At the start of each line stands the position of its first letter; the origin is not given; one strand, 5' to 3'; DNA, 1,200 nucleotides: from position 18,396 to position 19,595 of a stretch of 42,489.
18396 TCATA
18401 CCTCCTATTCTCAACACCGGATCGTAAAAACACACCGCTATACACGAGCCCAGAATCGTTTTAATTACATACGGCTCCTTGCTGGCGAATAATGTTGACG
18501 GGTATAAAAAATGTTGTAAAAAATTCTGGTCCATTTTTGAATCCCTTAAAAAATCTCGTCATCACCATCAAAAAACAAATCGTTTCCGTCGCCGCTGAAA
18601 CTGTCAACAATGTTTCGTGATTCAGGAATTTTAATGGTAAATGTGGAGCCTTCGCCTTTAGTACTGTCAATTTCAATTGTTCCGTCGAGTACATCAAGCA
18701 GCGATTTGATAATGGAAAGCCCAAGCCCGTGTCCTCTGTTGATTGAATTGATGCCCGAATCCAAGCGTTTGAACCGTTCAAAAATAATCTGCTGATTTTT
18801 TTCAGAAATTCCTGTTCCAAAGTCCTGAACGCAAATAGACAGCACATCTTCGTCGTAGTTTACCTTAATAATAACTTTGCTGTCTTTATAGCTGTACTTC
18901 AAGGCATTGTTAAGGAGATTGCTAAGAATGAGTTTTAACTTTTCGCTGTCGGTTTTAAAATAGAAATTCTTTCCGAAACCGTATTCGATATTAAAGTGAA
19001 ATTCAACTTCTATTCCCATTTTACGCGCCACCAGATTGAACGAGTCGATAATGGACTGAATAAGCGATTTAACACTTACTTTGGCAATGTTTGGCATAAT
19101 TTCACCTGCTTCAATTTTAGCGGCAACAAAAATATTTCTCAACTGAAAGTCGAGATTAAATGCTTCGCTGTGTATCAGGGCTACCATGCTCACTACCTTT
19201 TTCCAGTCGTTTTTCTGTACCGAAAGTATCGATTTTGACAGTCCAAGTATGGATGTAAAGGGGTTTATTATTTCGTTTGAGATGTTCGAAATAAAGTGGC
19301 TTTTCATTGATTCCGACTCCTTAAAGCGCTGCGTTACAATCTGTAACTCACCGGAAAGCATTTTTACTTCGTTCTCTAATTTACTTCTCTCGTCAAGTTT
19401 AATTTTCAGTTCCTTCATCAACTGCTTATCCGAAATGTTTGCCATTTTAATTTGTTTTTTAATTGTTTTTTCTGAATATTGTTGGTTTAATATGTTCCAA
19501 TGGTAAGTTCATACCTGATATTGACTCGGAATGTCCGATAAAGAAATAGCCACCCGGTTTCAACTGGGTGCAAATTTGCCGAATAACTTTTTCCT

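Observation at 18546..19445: Histidine-kinase-like protein in the che operon lacks the phospho-acceptor His (H-box SNE instead of SHE) but keeps an intact ATP-binding domain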

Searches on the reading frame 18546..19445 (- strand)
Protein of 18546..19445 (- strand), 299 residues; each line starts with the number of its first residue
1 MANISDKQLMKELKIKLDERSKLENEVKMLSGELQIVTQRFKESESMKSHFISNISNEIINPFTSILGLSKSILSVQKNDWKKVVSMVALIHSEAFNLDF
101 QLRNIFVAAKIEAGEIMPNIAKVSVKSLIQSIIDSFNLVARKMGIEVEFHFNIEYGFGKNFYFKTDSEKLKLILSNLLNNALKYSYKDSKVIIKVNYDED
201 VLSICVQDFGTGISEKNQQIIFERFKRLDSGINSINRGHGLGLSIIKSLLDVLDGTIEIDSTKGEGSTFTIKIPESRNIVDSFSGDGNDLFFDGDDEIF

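Call 4: search_protein_families(library=pfam, proteins=[window:18546-19445:-], max_evalue=0.01)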
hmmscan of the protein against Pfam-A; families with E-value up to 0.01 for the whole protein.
window:18546-19445:- (299 aa): 4 families
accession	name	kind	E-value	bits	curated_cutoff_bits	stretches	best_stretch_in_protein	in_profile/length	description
PF02518.31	HATPase_c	-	1.8e-25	90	26.4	1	166-276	2-110/111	Histidine kinase-, DNA gyrase B-, and HSP90-like ATPase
PF13581.12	HATPase_c_2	-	2.1e-07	31.5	27.4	1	165-271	27-125/127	Histidine kinase-like ATPase domain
PF14501.12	HATPase_c_5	-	1.5e-05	25.3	22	1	170-264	6-93/102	GHKL domain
PF00512.31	HisKA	-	0.0021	18.5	26.9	1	47-114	1-66/66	His Kinase A (phospho-acceptor) domain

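Call 5: find_homologous_proteins(query=window:18546-19445:-, max_evalue=0.00001)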
Query window:18546-19445:- (299 aa): 7210 proteins with E <= 0.00001 among 8000 candidates; the best 120 are listed.
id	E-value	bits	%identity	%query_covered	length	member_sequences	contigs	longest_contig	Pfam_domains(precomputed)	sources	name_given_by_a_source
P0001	6.8e-184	627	100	100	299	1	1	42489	PF13581.13,PF02518.32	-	-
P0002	7.4e-158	542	84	96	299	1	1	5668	PF13581.13,PF02518.32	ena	-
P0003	1.4e-157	541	84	100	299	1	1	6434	PF13581.13,PF02518.32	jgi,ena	-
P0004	1.6e-157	541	84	96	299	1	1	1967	PF13581.13,PF02518.32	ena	-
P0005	1.6e-156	537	86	100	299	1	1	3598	PF13581.13,PF02518.32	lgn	-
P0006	4.6e-156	536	84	100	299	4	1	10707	PF02518.32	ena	-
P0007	1.5e-155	534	84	100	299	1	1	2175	PF13581.13,PF02518.32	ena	-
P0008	2.9e-155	533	86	100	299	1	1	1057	PF02518.32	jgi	jgi:signal transduction histidine kinase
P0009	7.7e-155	532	83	100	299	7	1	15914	PF13581.13,PF02518.32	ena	-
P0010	1.8e-153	527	80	96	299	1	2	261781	PF13581.13,PF02518.32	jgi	jgi:signal transduction histidine kinase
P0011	2.1e-153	527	81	96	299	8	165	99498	PF13581.13,PF02518.32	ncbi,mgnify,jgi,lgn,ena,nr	ncbi:MAG TPA: HAMP domain-containing histidine kinase [Bacteroidales bacterium]|mgnify:CR=1 FL=1|jgi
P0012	1.6e-152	524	80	96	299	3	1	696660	PF13581.13,PF02518.32,PF14501.13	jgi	jgi:signal transduction histidine kinase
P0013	1.7e-152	524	82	100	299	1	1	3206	PF13581.13,PF02518.32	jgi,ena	-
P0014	4.2e-152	523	80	100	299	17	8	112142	PF13581.13,PF02518.32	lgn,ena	-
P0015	8.0e-152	522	81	96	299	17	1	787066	PF13581.13,PF02518.32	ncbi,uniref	ncbi:sensor histidine kinase [Geofilum sp. OHC36d9]|uniref:sensor histidine kinase n=1 Tax=Geofilum 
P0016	1.5e-151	521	81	96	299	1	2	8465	PF02518.32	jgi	jgi:signal transduction histidine kinase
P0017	1.9e-151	521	80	99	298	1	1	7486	PF13581.13,PF02518.32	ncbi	-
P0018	3.2e-151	520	79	96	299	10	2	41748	PF13581.13,PF02518.32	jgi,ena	-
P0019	6.2e-151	519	79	96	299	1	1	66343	PF13581.13,PF02518.32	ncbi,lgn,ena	-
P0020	6.6e-151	519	81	100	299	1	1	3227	PF02518.32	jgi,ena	-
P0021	1.1e-150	518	79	100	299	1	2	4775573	PF13581.13,PF02518.32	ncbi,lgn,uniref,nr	ncbi:sensor histidine kinase [Alkalitalea saponilacus]|uniref:histidine kinase n=1 Tax=Alkalitalea s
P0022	1.2e-150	518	79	100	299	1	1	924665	PF13581.13,PF02518.32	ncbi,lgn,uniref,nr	ncbi:sensor histidine kinase [Natronoflexus pectinivorans]|uniref:histidine kinase n=1 Tax=Natronofl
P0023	1.9e-150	518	80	96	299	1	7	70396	PF13581.13,PF02518.32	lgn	-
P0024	4.1e-150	516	79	96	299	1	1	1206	PF13581.13,PF02518.32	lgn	-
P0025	5.0e-150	516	81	100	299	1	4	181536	PF13581.13,PF02518.32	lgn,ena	-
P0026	5.1e-150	516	79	96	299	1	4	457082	PF13581.13,PF02518.32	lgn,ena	-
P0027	5.4e-150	516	80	100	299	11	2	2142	PF13581.13,PF02518.32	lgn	-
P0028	5.5e-150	516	79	96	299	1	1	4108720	PF13581.13,PF02518.32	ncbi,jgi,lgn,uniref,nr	ncbi:sensor histidine kinase [Alkaliflexus imshenetskii]|jgi:signal transduction histidine kinase|un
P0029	6.6e-150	516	81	100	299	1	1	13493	PF13581.13,PF02518.32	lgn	-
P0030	7.5e-150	516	80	96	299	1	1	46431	PF13581.13,PF02518.32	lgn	-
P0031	1.8e-149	514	80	100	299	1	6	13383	PF13581.13,PF02518.32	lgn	-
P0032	1.5e-148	511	79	100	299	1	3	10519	PF02518.32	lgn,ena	-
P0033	1.5e-148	511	78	100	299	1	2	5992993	PF13581.13,PF02518.32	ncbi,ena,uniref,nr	ncbi:HAMP domain-containing sensor histidine kinase [Carboxylicivirga caseinilyticus]|uniref:sensor 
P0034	2.7e-148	510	77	100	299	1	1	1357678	PF13581.13,PF02518.32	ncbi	-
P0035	3.4e-148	510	78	100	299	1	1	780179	PF13581.13,PF02518.32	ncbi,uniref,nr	ncbi:sensor histidine kinase [Carboxylicivirga linearis]|uniref:histidine kinase n=1 Tax=Carboxylici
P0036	5.0e-148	510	78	100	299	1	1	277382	PF13581.13,PF02518.32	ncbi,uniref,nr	ncbi:sensor histidine kinase [Marinilabilia rubra]|uniref:histidine kinase n=1 Tax=Marinilabilia rub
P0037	6.2e-148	509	77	100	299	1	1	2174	PF13581.13,PF02518.32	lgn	-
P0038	6.9e-148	509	78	100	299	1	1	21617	PF13581.13,PF02518.32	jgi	-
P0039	7.0e-148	509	77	100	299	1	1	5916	PF13581.13,PF02518.32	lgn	-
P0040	7.7e-148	509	78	96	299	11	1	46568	PF13581.13,PF02518.32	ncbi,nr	ncbi:MAG: HAMP domain-containing histidine kinase [Bacteroidales bacterium]|nr:HAMP domain-containin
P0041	7.8e-148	509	80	100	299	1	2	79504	PF13581.13,PF02518.32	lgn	-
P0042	8.0e-148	509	79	100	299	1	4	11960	PF13581.13,PF02518.32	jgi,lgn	jgi:signal transduction histidine kinase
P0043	1.0e-147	509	80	100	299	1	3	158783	PF13581.13,PF02518.32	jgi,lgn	jgi:signal transduction histidine kinase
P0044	1.3e-147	508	79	100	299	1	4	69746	PF13581.13,PF02518.32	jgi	-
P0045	1.4e-147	508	79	100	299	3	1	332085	PF13581.13,PF02518.32,PF27720.1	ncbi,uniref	ncbi:sensor histidine kinase [Thermophagus sp. OGC60D27]|uniref:sensor histidine kinase n=1 Tax=Ther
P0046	4.3e-147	507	79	100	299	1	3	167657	PF13581.13,PF02518.32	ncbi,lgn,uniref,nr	ncbi:sensor histidine kinase [Thermophagus xiamenensis]|uniref:histidine kinase n=1 Tax=Thermophagus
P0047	4.4e-147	506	77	100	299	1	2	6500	PF13581.13,PF02518.32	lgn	-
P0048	4.7e-147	506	78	100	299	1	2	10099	PF13581.13,PF02518.32,PF27720.1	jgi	jgi:signal transduction histidine kinase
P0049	5.0e-147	506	77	96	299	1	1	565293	PF13581.13,PF02518.32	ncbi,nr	ncbi:HAMP domain-containing sensor histidine kinase [Marinilabiliaceae bacterium ANBcel2]|nr:HAMP do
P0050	6.7e-147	506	79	100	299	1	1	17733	PF13581.13,PF02518.32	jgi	jgi:signal transduction histidine kinase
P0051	7.0e-147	506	77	100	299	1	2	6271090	PF13581.13,PF02518.32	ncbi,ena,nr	nr:HAMP domain-containing sensor histidine kinase [uncultured Carboxylicivirga sp.]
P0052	8.7e-147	506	77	100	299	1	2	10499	PF13581.13,PF02518.32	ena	-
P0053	9.3e-147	505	79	100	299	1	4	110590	PF02518.32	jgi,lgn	jgi:signal transduction histidine kinase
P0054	1.1e-146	505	77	100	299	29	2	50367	PF13581.13,PF02518.32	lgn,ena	-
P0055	1.3e-146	505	78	100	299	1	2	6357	PF13581.13,PF02518.32,PF27720.1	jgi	jgi:signal transduction histidine kinase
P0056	1.3e-146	505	77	100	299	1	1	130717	PF13581.13,PF02518.32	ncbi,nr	ncbi:sensor histidine kinase [Marinilabiliaceae bacterium JC017]|nr:sensor histidine kinase [Marinil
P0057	1.3e-146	505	79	100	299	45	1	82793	PF13581.13,PF02518.32,PF27720.1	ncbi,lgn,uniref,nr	ncbi:sensor histidine kinase KdpD [Marinilabilia sp.]|uniref:sensor histidine kinase n=1 Tax=Marinil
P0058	1.5e-146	505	79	100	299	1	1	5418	PF13581.13,PF02518.32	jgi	jgi:signal transduction histidine kinase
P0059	1.7e-146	505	77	100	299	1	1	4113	PF13581.13,PF02518.32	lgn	-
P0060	1.7e-146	505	79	100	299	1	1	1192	PF02518.32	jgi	jgi:signal transduction histidine kinase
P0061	2.6e-146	504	79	100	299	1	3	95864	PF13581.13,PF02518.32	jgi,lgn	jgi:signal transduction histidine kinase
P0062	4.1e-146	503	76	100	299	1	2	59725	PF13581.13,PF02518.32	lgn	-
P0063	4.3e-146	503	77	100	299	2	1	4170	PF13581.13,PF02518.32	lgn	-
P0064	4.9e-146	503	77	100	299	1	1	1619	PF13581.13,PF02518.32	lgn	-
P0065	6.4e-146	503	76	100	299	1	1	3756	PF13581.13,PF02518.32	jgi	-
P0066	6.6e-146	503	78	100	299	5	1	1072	PF13581.13,PF02518.32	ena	-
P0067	7.8e-146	502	79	100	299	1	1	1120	PF13581.13,PF02518.32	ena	-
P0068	8.3e-146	502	76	100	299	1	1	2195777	PF13581.13,PF02518.32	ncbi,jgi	-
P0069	8.9e-146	502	78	100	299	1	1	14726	PF13581.13,PF02518.32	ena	-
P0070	9.6e-146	502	76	100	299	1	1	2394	PF13581.13,PF02518.32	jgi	-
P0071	1.0e-145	502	78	100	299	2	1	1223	PF13581.13,PF02518.32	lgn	-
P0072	1.1e-145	502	76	100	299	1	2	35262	PF13581.13,PF02518.32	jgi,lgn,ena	-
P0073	1.8e-145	501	78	100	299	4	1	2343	PF02518.32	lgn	-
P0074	5.8e-145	500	76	100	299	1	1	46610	PF13581.13,PF02518.32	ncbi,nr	ncbi:MAG: HAMP domain-containing histidine kinase [Marinilabiliaceae bacterium]|nr:HAMP domain-conta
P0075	7.8e-145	499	77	100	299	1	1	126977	PF13581.13,PF02518.32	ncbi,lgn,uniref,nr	ncbi:two-component system phosphate regulon sensor histidine kinase PhoR [Breznakibacter xylanolytic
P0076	9.6e-145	499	77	100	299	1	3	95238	PF13581.13,PF02518.32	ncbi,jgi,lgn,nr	ncbi:MAG: HAMP domain-containing histidine kinase [Marinilabiliaceae bacterium]|nr:HAMP domain-conta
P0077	1.4e-144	498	78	100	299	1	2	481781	PF13581.13,PF02518.32,PF14501.13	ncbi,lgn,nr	ncbi:MAG: HAMP domain-containing histidine kinase [Marinilabiliaceae bacterium]|nr:HAMP domain-conta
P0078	4.5e-144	497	77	100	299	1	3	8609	PF13581.13,PF02518.32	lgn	-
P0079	5.5e-144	496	74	100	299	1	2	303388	PF13581.13,PF02518.32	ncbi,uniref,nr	ncbi:sensor histidine kinase [Carboxylicivirga sp. N1Y90]|uniref:sensor histidine kinase n=1 Tax=Car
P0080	5.6e-144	496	77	100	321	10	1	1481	PF13581.13,PF02518.32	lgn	-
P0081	8.8e-144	496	76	96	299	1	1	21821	PF13581.13,PF02518.32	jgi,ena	-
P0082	1.4e-143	495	76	96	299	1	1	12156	PF13581.13,PF02518.32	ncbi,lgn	-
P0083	1.9e-143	495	76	100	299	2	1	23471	PF13581.13,PF02518.32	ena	-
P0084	3.7e-143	494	76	96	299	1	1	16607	PF13581.13,PF02518.32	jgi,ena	-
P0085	5.7e-143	493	74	96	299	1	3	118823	PF13581.13,PF02518.32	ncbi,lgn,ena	-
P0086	9.4e-143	492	76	100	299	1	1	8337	PF13581.13,PF02518.32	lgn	-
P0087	1.0e-142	492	74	96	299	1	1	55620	PF13581.13,PF02518.32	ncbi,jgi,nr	ncbi:MAG: HAMP domain-containing histidine kinase [Chlorobi bacterium]|nr:HAMP domain-containing his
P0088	1.5e-142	492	74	96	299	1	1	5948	PF13581.13,PF02518.32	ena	-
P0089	1.6e-142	492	74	96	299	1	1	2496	PF13581.13,PF02518.32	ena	-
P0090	1.7e-142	491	75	96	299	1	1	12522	PF13581.13,PF02518.32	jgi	-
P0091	2.9e-142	491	74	96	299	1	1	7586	PF13581.13,PF02518.32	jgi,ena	-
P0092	3.2e-142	491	74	100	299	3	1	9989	PF13581.13,PF02518.32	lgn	-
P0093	3.4e-142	490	77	100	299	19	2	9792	PF13581.13,PF02518.32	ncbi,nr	ncbi:MAG: HAMP domain-containing histidine kinase [Breznakibacter sp.]|nr:HAMP domain-containing his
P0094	3.9e-142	490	75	96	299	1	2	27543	PF13581.13,PF02518.32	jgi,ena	-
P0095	4.6e-142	490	73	96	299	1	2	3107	PF13581.13,PF02518.32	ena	-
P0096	5.8e-142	490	74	96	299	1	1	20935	PF02518.32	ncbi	-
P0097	6.0e-142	490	75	96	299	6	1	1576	PF13581.13,PF02518.32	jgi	jgi:signal transduction histidine kinase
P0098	7.5e-142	489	73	96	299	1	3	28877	PF13581.13,PF02518.32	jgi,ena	jgi:signal transduction histidine kinase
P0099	8.9e-142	489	74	96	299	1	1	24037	PF02518.32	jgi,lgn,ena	-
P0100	9.5e-142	489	75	96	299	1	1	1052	PF13581.13,PF02518.32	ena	-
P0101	1.0e-141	489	73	96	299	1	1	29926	PF13581.13,PF02518.32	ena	-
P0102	1.3e-141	489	73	96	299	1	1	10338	PF13581.13,PF02518.32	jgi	jgi:signal transduction histidine kinase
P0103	1.3e-141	489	73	96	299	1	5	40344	PF13581.13,PF02518.32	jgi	jgi:signal transduction histidine kinase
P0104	1.3e-141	489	75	96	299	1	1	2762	PF02518.32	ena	-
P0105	1.6e-141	488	75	96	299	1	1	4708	PF13581.13,PF02518.32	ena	-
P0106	2.2e-141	488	73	96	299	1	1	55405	PF02518.32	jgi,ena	-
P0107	2.3e-141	488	75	96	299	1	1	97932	PF13581.13,PF02518.32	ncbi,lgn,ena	-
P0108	2.4e-141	488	75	100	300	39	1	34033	PF13581.13,PF02518.32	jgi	-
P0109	2.4e-141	488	75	96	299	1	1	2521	PF13581.13,PF02518.32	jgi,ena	-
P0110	2.5e-141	488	75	96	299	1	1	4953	PF13581.13,PF02518.32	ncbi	-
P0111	3.2e-141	487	75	96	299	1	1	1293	PF13581.13,PF02518.32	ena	-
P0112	5.0e-141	487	74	96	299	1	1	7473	PF13581.13,PF02518.32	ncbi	-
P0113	5.2e-141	487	75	100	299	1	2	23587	PF02518.32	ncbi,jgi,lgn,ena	-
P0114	5.4e-141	487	73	96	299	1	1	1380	PF13581.13,PF02518.32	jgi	jgi:signal transduction histidine kinase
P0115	1.0e-140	486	75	99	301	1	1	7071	PF13581.13,PF02518.32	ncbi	-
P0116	5.2e-140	483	75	100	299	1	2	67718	PF13581.13,PF02518.32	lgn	-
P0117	5.6e-140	483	73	96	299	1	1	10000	PF02518.32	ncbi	-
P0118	5.7e-140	483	73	100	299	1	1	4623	PF13581.13,PF02518.32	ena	-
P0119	1.3e-139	482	73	96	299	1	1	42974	PF02518.32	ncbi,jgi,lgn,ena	-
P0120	5.8e-139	480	74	99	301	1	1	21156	PF13581.13,PF02518.32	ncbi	-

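Call 12: find_encoding_contigs(protein=P0028, flank=10000, max_places=2)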
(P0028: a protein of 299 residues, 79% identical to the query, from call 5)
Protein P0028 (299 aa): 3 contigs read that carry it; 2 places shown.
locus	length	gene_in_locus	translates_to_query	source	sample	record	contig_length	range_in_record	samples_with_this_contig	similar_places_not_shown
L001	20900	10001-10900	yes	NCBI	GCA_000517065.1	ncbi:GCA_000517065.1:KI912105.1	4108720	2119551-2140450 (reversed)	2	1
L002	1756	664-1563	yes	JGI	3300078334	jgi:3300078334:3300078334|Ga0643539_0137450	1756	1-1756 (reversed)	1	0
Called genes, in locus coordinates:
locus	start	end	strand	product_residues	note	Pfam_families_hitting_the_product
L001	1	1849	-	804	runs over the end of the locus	PF03176:MMPL, PF02460:Patched, PF12349:Sterol-sensing, PF03176:MMPL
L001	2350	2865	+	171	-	PF13689:DUF4154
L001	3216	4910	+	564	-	PF00672:HAMP (weak), PF00015:MCPsignal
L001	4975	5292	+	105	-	PF01740:STAS (weak)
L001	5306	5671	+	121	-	PF00072:Response_reg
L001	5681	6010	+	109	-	PF01627:Hpt (weak)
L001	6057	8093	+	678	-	PF01627:Hpt, PF02895:H-kinase_dim (weak), PF02518:HATPase_c, PF01584:CheW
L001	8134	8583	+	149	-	PF01584:CheW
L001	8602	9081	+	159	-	PF01584:CheW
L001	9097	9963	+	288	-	PF03705:CheR_N, PF01739:CheR, PF08242:Methyltransf_12 (faint), PF08241:Methyltransf_11 (faint), PF13649:Methyltransf_25 (faint)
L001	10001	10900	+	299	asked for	PF13581:HATPase_c_2 (weak), PF02518:HATPase_c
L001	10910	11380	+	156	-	PF03975:CheD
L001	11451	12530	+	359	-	PF00072:Response_reg, PF01339:CheB_methylest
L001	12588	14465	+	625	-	PF01590:GAF, PF13185:GAF_2, PF00989:PAS, PF08448:PAS_4 (weak), PF13426:PAS_9, PF08447:PAS_3, PF00989:PAS, PF13426:PAS_9, +1 more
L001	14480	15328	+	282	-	PF08242:Methyltransf_12 (faint), PF13649:Methyltransf_25 (faint), PF01739:CheR, PF13847:Methyltransf_31 (faint), PF08241:Methyltransf_11 (faint)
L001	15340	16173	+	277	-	PF01739:CheR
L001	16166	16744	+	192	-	PF01339:CheB_methylest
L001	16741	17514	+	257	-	-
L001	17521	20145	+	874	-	PF13426:PAS_9 (faint), PF13185:GAF_2 (weak), PF00989:PAS (weak), PF08448:PAS_4 (weak), PF07228:SpoIIE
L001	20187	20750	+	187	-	PF19788:DUF6272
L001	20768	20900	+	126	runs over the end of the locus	PF09345:SiaC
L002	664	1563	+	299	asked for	PF13581:HATPase_c_2 (weak), PF02518:HATPase_c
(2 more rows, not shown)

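Call 13: find_encoding_contigs(protein=P0087, flank=10000, max_places=2)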
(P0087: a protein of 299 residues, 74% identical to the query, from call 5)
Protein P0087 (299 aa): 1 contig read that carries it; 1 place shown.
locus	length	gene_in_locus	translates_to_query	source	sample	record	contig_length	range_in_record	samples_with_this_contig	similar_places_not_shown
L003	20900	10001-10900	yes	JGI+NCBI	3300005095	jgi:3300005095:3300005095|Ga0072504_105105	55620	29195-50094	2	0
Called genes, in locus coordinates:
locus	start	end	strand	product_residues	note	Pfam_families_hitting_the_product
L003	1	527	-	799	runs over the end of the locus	PF03176:MMPL, PF02460:Patched, PF12349:Sterol-sensing, PF03176:MMPL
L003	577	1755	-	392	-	PF21168:FkbO_Hyg5-like_N (weak), PF01042:Ribonuc_L-PSP (weak)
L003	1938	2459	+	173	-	PF13689:DUF4154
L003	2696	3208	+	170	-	PF13689:DUF4154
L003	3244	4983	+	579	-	PF00672:HAMP (weak), PF00015:MCPsignal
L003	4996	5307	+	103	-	-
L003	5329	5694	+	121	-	PF00072:Response_reg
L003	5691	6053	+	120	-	-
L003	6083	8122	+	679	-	PF01627:Hpt, PF02895:H-kinase_dim, PF02518:HATPase_c, PF01584:CheW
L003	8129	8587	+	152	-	PF01584:CheW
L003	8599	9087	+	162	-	PF01584:CheW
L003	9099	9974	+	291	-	PF03705:CheR_N, PF01739:CheR, PF08242:Methyltransf_12 (weak), PF13847:Methyltransf_31 (faint), PF13649:Methyltransf_25 (faint)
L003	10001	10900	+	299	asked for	PF13581:HATPase_c_2 (faint), PF02518:HATPase_c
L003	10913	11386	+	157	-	PF03975:CheD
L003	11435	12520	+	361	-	PF00072:Response_reg, PF01339:CheB_methylest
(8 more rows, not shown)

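Call 15: find_encoding_contigs(protein=P0012, flank=10000, max_places=1)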
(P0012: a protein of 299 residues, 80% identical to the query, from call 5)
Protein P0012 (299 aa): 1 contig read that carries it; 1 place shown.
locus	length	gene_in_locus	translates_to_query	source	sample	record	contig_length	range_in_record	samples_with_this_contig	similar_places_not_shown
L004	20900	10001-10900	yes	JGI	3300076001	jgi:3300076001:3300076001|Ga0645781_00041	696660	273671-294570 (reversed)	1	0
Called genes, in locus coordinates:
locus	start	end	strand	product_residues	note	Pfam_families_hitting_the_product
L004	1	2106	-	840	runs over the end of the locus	PF03176:MMPL, PF00873:ACR_tran (faint), PF02460:Patched, PF12349:Sterol-sensing, PF03176:MMPL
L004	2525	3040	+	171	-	PF13689:DUF4154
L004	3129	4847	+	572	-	PF00672:HAMP (faint), PF00015:MCPsignal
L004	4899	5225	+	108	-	PF01740:STAS, PF13466:STAS_2 (weak)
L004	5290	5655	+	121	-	PF00072:Response_reg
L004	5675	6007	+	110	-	-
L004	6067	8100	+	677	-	PF01627:Hpt, PF02895:H-kinase_dim (weak), PF02518:HATPase_c, PF01584:CheW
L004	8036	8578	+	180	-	PF01584:CheW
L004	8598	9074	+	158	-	PF01584:CheW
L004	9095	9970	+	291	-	PF03705:CheR_N, PF01739:CheR, PF13847:Methyltransf_31 (faint), PF08241:Methyltransf_11 (faint), PF08242:Methyltransf_12 (weak), PF13649:Methyltransf_25 (faint)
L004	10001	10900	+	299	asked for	PF13581:HATPase_c_2 (weak), PF02518:HATPase_c, PF14501:HATPase_c_5 (faint)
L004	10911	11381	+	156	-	PF03975:CheD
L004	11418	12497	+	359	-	PF00072:Response_reg, PF01339:CheB_methylest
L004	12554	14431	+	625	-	PF01590:GAF (weak), PF13185:GAF_2, PF00989:PAS, PF08448:PAS_4, PF13426:PAS_9, PF08447:PAS_3, PF00989:PAS, PF13426:PAS_9 (weak), +1 more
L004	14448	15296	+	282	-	PF08242:Methyltransf_12 (faint), PF13649:Methyltransf_25 (faint), PF13847:Methyltransf_31 (faint), PF01739:CheR, PF08241:Methyltransf_11 (faint)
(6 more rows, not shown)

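Call 16: find_encoding_contigs(protein=P0009, flank=10000, max_places=1)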
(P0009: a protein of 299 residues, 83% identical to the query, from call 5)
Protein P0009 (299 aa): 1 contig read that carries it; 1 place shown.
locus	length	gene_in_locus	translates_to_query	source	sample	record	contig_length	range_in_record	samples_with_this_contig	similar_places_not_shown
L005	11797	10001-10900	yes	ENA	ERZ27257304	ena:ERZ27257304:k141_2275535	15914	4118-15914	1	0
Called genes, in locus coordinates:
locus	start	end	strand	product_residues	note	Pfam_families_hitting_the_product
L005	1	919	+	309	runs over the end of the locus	PF11751:PorP_SprF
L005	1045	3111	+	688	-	PF07676:PD40, PF00691:OmpA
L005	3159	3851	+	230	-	PF05036:SPOR (faint)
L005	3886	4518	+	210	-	PF00156:Pribosyltran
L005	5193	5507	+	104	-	-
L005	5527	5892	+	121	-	PF00072:Response_reg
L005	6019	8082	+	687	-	PF01627:Hpt, PF02895:H-kinase_dim, PF02518:HATPase_c, PF01584:CheW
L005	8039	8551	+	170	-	PF01584:CheW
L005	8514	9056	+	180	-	PF01584:CheW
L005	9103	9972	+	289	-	PF03705:CheR_N, PF01739:CheR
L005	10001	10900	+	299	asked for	PF13581:HATPase_c_2 (weak), PF02518:HATPase_c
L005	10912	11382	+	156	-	PF03975:CheD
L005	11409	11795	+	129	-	?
